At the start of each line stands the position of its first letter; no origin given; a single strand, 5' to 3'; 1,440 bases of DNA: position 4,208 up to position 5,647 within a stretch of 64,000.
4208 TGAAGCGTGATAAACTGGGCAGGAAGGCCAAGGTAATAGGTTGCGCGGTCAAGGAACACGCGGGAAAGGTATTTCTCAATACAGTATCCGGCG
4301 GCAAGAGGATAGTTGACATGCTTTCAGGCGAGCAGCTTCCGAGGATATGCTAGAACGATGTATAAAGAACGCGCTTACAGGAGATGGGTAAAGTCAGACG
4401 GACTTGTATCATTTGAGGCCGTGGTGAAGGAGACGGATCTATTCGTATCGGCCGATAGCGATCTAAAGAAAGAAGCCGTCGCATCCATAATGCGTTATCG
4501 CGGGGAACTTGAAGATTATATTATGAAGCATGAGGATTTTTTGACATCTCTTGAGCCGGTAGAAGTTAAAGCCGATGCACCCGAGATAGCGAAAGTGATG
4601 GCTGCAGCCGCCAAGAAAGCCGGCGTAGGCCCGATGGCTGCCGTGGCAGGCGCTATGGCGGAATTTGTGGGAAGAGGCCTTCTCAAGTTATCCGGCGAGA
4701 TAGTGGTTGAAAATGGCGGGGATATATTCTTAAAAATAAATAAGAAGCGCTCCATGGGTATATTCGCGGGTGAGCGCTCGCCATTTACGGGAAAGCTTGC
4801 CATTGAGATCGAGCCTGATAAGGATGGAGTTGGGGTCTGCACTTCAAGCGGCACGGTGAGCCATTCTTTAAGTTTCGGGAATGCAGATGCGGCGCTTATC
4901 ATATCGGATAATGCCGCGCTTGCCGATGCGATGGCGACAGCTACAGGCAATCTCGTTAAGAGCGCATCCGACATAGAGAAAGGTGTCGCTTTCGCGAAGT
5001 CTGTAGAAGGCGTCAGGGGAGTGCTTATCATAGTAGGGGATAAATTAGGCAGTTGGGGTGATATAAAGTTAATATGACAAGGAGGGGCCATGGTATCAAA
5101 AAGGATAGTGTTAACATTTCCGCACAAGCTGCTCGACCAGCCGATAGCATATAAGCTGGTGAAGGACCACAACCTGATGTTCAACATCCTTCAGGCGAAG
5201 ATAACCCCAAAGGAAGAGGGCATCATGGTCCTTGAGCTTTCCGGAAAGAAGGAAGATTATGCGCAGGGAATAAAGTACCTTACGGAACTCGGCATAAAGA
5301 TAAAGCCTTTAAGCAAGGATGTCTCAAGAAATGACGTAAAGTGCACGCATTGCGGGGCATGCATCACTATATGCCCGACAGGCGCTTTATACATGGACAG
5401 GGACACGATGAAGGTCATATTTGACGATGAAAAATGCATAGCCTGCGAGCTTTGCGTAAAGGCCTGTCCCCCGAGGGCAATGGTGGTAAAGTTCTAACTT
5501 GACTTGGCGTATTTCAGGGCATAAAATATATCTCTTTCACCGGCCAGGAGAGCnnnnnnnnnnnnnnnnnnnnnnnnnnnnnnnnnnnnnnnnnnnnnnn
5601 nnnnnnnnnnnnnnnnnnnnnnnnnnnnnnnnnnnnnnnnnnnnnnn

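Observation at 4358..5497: UPF0280/COG2122 plus NIL-ferredoxin pair wedged between hypE and the hydrogenase operon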

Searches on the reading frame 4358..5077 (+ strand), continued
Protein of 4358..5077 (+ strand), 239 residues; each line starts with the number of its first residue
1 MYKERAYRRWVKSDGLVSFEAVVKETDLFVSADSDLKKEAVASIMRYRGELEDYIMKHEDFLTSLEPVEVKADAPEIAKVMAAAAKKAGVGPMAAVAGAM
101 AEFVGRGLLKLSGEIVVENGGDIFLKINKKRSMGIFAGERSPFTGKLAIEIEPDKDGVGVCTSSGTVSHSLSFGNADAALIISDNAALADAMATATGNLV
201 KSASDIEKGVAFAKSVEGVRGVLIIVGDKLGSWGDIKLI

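Call 84: find_encoding_contigs(protein=P0071, flank=10000, max_places=4)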
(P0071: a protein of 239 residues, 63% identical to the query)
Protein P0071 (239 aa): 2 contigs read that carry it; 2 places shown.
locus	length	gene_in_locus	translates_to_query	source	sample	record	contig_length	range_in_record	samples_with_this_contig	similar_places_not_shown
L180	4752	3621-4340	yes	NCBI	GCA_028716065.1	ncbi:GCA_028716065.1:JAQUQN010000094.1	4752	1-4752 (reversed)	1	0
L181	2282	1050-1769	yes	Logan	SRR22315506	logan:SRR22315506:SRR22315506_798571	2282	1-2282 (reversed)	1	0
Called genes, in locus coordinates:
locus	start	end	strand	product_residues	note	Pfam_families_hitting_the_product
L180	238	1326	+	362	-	PF17788:HypF_C, PF22521:HypF_C_2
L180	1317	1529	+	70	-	PF01455:HupF_HypC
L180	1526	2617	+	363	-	PF01924:HypD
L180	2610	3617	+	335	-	PF00586:AIRS, PF02769:AIRS_C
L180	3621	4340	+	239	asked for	PF27030:AbpE_bact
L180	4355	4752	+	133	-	PF09383:NIL, PF12838:Fer4_7, PF00037:Fer4, PF12837:Fer4_6, PF13237:Fer4_10, PF14697:Fer4_21, PF13187:Fer4_9, PF00037:Fer4 (weak), +6 more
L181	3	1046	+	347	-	?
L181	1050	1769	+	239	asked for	PF27030:AbpE_bact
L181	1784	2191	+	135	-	PF09383:NIL, PF12838:Fer4_7, PF00037:Fer4, PF12837:Fer4_6, PF13237:Fer4_10, PF14697:Fer4_21, PF13187:Fer4_9, PF00037:Fer4 (weak), +6 more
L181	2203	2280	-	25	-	?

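Call 85: find_encoding_contigs(protein=P0402, flank=10000, max_places=3)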
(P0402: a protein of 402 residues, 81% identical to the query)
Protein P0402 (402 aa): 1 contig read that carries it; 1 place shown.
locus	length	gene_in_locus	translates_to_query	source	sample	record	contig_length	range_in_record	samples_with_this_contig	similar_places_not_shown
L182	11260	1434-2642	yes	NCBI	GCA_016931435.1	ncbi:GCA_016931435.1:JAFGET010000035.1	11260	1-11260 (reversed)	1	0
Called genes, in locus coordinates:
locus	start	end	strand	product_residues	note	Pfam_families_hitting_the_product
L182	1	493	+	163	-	PF02082:Rrf2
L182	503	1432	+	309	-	PF00291:PALP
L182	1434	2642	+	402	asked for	PF01837:HcyBio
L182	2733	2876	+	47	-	PF02416:TatA_B_E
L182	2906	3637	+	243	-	PF00902:TatC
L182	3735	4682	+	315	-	PF00682:HMGL-like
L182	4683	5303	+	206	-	PF01081:Aldolase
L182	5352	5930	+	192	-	PF00210:Ferritin, PF02915:Rubrerythrin, PF23458:DUF7130 (faint), PF21349:RUBY_RBDX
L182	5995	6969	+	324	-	PF01641:SelR, PF01625:PMSR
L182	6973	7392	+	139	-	-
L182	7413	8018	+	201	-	-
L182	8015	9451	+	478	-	PF01266:DAO, PF01593:Amino_oxidase, PF13450:NAD_binding_8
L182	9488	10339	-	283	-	PF02401:LYTB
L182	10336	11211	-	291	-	PF00494:SQS_PSY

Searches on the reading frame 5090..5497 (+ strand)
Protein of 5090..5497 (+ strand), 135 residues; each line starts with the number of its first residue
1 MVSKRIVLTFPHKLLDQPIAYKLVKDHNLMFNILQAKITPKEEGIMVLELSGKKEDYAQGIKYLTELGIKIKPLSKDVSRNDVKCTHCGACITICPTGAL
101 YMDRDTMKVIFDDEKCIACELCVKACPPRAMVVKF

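Call 3: search_protein_families(library=pfam, proteins=[window:5090-5497:+], max_evalue=0.01)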
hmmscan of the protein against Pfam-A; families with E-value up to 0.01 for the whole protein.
window:5090-5497:+ (135 aa): 16 families
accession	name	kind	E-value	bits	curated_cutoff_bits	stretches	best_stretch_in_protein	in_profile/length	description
PF09383.16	NIL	-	3.3e-16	59.4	24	1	4-71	1-71/73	NIL domain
PF00037.32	Fer4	-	6.8e-14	51.4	21.1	2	84-101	7-24/24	4Fe-4S binding domain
PF12837.12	Fer4_6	-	1e-11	44.6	25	2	81-100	5-24/24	4Fe-4S binding domain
PF12838.12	Fer4_7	-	1.2e-11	45.4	27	1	84-129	1-51/52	4Fe-4S dicluster domain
PF13237.11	Fer4_10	-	1e-10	41.8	25.5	1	78-127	2-53/53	4Fe-4S dicluster domain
PF13187.11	Fer4_9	-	3e-10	40.4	27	1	84-130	1-51/52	4Fe-4S dicluster domain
PF12797.12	Fer4_2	-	1.7e-09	37.4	24.5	2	108-127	2-21/22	4Fe-4S binding domain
PF14697.11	Fer4_21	-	1.5e-08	35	35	1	82-128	5-53/59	4Fe-4S dicluster domain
PF12800.12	Fer4_4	-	1.5e-07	31.6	24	2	84-98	3-17/17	4Fe-4S binding domain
PF13484.11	Fer4_16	-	2.9e-07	31.6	30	1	84-103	1-20/66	4Fe-4S double cluster binding domain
PF13183.11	Fer4_8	-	8e-07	29.9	27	1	78-98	47-67/68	4Fe-4S dicluster domain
PF13247.11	Fer4_11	-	1.4e-05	25.7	26.2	1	84-130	9-58/100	4Fe-4S dicluster domain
PF12798.12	Fer4_3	-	1.7e-05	25.7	27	1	85-99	1-15/15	4Fe-4S binding domain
PF13746.11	Fer4_18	-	0.00031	21.4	27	1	77-126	53-95/114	4Fe-4S dicluster domain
PF13534.11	Fer4_17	-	0.0042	18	22.2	0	84-102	1-19/61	4Fe-4S dicluster domain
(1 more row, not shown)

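Call 4: search_protein_families(library=ncbifam, proteins=[window:5090-5497:+], max_evalue=0.01)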
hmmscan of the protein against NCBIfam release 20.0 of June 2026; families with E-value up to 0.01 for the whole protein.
window:5090-5497:+ (135 aa): 106 families (the best 25 are shown)
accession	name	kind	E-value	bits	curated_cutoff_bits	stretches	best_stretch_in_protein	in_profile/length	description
NF043039.1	HgcAB_like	equivalog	7.4e-13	48.8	285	1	46-131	268-349/350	HgcAB-like fusion protein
NF045797.1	DsrO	equivalog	2.3e-11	43.6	200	1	55-131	74-150/235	sulfate reduction electron transfer complex DsrMKJOP subunit DsrO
NF038196.1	ferrodoxin_EFR1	subfamily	4.5e-11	43.3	75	1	62-132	164-230/242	EFR1 family ferrodoxin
TIGR02951.1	DMSO_dmsB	equivalog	1.5e-10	41.3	214.1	1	82-130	61-111/161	DMSO/selenate family reductase complex B subunit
NF005504.0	PRK07118.1-3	equivalog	1.9e-10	40.6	437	1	32-129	88-186/293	Fe-S cluster domain-containing protein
TIGR04041.1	activase_YjjW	hypoth_equivalog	6.1e-10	39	250.2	1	84-130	42-86/276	YjjW family glycine radical enzyme activase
TIGR03149.1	cyt_nit_nrfC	equivalog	8.5e-10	38.4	377.6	1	84-130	93-141/225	cytochrome c nitrite reductase Fe-S protein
TIGR00402.1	napF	equivalog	1.1e-09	38.4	102.2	1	72-131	24-84/149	ferredoxin-type protein NapF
NF041715.1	arsenate_red_ArrB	equivalog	3.2e-09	36.7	450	1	83-130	55-103/233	arsenate respiratory reductase iron-sulfur subunit ArrB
NF009408.0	PRK12769.1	equivalog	3.5e-09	35.4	1003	1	69-133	40-104/659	formate-dependent uric acid utilization protein AegA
NF042909.1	FMH_DH_FwdF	exception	3.6e-09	36.2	375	1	72-134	246-314/336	tungsten-dependent formylmethanofuran dehydrogenase subunit FwdF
NF043069.1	T4HPD_activ_SAM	equivalog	4.4e-09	36.1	425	1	75-130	43-96/299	trans-4-hydroxy-L-proline dehydratase activase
NF040864.1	HgcB_ferredoxin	equivalog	1e-08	34.9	99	1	82-134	13-64/93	mercury methylation ferredoxin HgcB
NF010367.0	PRK13795.1-2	equivalog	1.5e-08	33.6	456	1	74-128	527-581/584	hypothetical protein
NF010368.0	PRK13795.1-3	equivalog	2.4e-08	32.7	588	1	79-127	583-628/635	hypothetical protein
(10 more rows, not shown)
